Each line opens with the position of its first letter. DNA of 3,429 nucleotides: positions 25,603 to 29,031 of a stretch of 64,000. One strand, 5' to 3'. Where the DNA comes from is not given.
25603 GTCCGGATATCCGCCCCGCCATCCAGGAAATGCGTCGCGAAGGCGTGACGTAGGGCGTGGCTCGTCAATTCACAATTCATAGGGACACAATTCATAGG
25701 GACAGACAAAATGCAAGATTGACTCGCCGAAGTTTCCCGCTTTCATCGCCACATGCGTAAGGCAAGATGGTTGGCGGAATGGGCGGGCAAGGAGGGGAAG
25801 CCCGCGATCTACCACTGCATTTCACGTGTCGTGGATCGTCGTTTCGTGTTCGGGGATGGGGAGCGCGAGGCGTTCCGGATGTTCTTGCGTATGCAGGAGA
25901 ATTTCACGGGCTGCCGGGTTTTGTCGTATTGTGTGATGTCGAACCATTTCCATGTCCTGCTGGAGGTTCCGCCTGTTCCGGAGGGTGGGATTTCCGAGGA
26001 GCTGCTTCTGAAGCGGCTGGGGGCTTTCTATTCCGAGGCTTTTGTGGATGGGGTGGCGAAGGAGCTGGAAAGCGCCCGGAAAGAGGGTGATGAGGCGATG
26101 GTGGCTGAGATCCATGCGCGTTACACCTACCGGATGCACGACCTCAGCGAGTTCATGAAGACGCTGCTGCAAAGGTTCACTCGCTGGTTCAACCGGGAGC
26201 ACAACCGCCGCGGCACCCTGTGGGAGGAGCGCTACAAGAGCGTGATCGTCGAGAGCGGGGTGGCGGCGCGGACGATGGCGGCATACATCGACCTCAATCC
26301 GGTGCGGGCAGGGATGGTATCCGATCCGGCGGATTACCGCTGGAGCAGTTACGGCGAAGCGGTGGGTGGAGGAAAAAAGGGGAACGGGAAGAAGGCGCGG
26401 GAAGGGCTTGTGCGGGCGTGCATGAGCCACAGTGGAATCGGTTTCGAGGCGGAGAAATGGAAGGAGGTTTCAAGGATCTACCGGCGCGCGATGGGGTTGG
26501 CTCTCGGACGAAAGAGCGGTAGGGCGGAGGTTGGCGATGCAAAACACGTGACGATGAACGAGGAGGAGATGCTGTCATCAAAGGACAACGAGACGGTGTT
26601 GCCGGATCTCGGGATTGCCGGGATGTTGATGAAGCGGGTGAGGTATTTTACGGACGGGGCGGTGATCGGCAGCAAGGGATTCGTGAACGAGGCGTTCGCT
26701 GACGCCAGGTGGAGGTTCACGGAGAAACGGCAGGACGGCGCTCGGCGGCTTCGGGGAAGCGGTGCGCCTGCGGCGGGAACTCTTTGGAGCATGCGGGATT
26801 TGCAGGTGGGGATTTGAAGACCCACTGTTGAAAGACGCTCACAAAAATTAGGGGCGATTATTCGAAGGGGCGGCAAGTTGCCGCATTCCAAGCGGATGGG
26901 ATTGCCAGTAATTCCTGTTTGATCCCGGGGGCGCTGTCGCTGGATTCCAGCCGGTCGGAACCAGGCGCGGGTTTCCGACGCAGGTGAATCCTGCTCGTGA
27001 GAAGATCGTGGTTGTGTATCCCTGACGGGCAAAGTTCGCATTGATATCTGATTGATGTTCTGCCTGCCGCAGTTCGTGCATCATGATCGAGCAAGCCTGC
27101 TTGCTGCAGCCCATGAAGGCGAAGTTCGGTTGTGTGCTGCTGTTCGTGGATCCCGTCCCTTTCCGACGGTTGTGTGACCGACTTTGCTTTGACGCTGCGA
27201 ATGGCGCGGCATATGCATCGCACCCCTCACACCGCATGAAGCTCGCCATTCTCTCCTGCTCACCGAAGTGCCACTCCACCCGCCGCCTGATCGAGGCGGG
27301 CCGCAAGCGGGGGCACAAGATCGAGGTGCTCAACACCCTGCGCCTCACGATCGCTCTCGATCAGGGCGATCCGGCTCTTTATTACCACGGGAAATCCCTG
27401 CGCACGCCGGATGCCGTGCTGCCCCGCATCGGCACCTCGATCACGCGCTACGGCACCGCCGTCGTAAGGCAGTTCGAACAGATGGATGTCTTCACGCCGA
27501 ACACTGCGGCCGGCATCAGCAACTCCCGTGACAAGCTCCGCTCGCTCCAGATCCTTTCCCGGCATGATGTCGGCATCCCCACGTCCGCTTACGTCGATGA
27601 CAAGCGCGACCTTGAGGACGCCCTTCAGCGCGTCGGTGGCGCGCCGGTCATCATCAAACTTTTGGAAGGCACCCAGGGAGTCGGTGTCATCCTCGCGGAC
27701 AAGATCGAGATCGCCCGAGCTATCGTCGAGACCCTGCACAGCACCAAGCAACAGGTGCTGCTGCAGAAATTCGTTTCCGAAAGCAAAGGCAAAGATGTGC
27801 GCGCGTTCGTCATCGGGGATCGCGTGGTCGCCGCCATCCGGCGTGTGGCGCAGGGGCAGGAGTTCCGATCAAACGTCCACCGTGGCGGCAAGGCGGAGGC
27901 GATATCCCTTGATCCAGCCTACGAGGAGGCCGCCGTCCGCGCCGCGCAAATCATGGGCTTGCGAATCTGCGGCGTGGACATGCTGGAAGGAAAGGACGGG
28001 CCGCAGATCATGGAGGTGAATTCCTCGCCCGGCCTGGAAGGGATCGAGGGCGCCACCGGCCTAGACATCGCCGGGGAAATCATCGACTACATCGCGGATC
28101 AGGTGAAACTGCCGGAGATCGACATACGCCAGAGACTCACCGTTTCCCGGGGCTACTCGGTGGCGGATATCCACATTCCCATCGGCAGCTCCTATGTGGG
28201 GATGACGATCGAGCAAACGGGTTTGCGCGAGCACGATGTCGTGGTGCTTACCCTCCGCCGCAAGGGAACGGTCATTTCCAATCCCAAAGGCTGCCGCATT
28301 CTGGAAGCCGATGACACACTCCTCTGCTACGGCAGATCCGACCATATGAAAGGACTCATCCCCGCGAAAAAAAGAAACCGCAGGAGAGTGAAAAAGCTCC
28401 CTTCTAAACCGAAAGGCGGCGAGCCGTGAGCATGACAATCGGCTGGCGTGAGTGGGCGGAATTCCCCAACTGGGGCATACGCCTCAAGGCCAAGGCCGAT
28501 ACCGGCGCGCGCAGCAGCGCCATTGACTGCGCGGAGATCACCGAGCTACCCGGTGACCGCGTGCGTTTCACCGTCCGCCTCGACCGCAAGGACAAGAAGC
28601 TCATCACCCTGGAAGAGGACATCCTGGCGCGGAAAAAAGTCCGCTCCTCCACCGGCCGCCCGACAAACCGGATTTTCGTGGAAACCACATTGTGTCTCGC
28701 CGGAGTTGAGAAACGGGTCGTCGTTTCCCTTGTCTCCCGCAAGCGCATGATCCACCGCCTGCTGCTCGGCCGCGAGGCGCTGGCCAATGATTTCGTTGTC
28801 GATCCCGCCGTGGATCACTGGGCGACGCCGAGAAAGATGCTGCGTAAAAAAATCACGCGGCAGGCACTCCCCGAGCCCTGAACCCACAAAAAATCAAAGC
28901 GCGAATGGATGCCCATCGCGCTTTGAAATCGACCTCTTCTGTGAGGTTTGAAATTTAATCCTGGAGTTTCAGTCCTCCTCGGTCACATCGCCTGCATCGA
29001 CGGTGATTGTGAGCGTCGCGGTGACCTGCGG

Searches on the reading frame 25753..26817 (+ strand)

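Call 59: search_protein_families(library=pfam, proteins=[window:25753-26817:+])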
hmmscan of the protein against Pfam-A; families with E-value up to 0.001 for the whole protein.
window:25753-26817:+ (354 aa): 1 family
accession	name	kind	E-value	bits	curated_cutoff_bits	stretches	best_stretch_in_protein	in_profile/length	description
PF01797.21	Y1_Tnp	-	7.6e-13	49.1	23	1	19-74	6-61/121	Transposase IS200 like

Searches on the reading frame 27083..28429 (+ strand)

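Call 59: search_protein_families(library=pfam, proteins=[window:27083-28429:+])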
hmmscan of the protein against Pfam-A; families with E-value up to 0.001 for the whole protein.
window:27083-28429:+ (448 aa): 6 families
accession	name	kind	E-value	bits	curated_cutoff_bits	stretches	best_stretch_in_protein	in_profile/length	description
PF08443.16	RimK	-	5.3e-58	196.2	21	1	149-337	2-188/188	RimK-like ATP-grasp domain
PF18030.7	Rimk_N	-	1.4e-35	121.9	26.4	1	52-145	1-94/94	RimK PreATP-grasp domain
PF02955.21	GSH-S_ATP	-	3.4e-16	59.6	23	1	167-313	14-160/175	Prokaryotic glutathione synthetase, ATP-grasp domain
PF14397.11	ATPgrasp_ST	-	2.3e-07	30.7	31.4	0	283-324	221-264/278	Sugar-transfer associated ATP-grasp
PF02080.26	TrkA_C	-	4.1e-07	30.2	27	1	363-423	4-64/71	TrkA-C domain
PF02655.19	ATP-grasp_3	-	5.2e-06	27.1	23.2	1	150-314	3-155/160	ATP-grasp domain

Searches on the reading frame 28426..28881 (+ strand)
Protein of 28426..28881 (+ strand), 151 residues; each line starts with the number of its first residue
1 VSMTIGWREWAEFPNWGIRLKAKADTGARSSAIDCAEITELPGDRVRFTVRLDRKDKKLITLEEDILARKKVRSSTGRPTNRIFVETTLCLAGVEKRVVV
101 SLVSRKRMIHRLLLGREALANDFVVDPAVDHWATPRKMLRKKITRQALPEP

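Call 59: search_protein_families(library=pfam, proteins=[window:28426-28881:+])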
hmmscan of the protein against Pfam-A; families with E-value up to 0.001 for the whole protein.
window:28426-28881:+ (151 aa): 1 family
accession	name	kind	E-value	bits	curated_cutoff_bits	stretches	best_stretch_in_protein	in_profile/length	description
PF05618.17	Zn_protease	-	1.8e-21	76.9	27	1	5-129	2-131/138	Putative ATP-dependent zinc protease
